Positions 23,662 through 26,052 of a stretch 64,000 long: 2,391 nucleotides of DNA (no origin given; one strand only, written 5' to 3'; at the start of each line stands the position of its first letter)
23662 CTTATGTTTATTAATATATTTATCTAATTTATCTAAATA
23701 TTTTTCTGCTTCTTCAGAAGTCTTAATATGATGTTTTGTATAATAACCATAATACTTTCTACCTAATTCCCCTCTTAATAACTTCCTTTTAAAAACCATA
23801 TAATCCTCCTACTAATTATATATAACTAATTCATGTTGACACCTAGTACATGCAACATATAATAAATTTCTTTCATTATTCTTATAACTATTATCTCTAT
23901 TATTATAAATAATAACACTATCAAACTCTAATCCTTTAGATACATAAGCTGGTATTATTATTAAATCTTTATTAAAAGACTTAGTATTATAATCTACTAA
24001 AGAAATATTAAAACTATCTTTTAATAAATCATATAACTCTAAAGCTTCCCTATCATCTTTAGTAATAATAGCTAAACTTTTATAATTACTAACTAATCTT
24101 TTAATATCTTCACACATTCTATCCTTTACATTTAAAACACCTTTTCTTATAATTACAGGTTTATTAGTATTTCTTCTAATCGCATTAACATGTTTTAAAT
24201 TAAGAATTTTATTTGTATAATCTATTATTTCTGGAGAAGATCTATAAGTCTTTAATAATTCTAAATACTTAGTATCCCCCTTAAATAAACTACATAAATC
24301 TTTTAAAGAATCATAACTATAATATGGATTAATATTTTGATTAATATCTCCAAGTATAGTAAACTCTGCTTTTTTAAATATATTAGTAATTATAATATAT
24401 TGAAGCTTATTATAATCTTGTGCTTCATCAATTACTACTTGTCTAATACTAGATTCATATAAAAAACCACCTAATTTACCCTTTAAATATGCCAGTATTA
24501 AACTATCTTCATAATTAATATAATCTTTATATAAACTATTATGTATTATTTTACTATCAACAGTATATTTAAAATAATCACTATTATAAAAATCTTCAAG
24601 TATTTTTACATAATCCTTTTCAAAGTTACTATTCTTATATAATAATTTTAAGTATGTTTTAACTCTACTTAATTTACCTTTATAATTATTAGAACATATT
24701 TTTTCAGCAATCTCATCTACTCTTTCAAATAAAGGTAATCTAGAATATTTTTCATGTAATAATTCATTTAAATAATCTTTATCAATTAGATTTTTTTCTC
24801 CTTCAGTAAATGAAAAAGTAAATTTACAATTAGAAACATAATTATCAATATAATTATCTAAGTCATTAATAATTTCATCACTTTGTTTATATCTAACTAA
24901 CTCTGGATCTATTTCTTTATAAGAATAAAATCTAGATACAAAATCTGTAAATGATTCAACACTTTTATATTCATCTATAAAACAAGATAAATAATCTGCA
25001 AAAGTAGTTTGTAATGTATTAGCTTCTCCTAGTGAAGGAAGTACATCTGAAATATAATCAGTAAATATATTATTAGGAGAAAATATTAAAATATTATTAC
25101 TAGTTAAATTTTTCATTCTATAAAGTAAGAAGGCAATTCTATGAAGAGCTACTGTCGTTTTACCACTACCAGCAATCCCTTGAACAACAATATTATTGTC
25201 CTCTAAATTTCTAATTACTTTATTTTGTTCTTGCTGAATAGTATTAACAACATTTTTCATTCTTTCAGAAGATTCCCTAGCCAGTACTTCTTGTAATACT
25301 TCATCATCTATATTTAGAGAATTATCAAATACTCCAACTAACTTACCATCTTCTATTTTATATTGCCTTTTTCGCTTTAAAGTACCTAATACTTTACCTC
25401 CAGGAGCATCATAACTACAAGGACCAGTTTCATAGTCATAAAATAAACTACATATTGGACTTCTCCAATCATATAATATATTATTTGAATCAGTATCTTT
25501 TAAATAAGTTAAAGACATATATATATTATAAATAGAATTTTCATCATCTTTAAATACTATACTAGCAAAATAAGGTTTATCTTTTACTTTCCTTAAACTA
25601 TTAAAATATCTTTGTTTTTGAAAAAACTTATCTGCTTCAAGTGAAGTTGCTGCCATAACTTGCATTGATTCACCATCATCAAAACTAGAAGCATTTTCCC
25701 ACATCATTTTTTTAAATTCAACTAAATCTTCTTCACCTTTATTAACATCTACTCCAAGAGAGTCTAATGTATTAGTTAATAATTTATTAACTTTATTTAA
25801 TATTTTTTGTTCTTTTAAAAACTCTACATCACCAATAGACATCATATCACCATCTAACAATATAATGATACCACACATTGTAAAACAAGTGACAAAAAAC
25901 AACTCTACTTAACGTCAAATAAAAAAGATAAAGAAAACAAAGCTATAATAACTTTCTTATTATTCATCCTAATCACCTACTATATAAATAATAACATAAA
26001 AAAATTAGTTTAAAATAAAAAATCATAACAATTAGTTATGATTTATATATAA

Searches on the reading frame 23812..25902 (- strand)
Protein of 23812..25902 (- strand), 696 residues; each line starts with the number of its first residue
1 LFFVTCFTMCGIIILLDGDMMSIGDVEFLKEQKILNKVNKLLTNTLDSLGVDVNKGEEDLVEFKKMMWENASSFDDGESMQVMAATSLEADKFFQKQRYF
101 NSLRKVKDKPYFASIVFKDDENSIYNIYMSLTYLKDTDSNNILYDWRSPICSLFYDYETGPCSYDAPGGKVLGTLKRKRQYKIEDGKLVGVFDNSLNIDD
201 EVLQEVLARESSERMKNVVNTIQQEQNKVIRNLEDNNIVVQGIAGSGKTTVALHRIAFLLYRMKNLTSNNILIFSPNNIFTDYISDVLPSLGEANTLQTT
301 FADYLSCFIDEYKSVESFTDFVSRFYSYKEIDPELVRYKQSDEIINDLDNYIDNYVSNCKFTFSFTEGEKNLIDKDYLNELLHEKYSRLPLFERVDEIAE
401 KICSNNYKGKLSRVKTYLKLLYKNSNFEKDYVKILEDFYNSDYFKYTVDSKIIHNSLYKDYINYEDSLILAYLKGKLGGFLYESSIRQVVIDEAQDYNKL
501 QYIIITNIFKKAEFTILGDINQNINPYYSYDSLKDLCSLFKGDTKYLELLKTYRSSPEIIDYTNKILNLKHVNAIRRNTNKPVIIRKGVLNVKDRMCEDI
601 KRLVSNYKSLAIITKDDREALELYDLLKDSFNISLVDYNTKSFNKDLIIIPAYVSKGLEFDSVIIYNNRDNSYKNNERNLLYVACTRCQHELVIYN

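Call 53: search_protein_families(library=pfam, proteins=[window:23812-25902:-], max_evalue=0.0001)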
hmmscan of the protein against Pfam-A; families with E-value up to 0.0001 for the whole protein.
window:23812-25902:- (696 aa): 8 families
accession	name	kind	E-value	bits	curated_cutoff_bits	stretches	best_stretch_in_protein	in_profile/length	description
PF00580.27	UvrD-helicase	-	1.5e-15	58.1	23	1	223-524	2-252/271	UvrD/REP helicase N-terminal domain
PF13245.12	AAA_19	-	2.6e-10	41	25.1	1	228-524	3-130/134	AAA domain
PF01443.25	Viral_helicase1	-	2e-09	38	21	0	656-696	186-228/228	Viral superfamily 1 RNA helicase core domain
PF13361.12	UvrD_C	-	9.4e-08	32.3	25.6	1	462-694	123-345/350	UvrD-like helicase C-terminal domain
PF13538.12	UvrD_C_2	-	1.5e-07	31.6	27.4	1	654-695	9-52/52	UvrD-like helicase C-terminal domain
PF02562.22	PhoH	-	8.3e-07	29.1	27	0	220-254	3-38/205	PhoH-like protein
PF13173.12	AAA_14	-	2.3e-05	24.8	27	0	236-329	3-88/129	AAA domain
PF00270.35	DEAD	-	8e-05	22.9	26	0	225-294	3-71/167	DEAD/DEAH box helicase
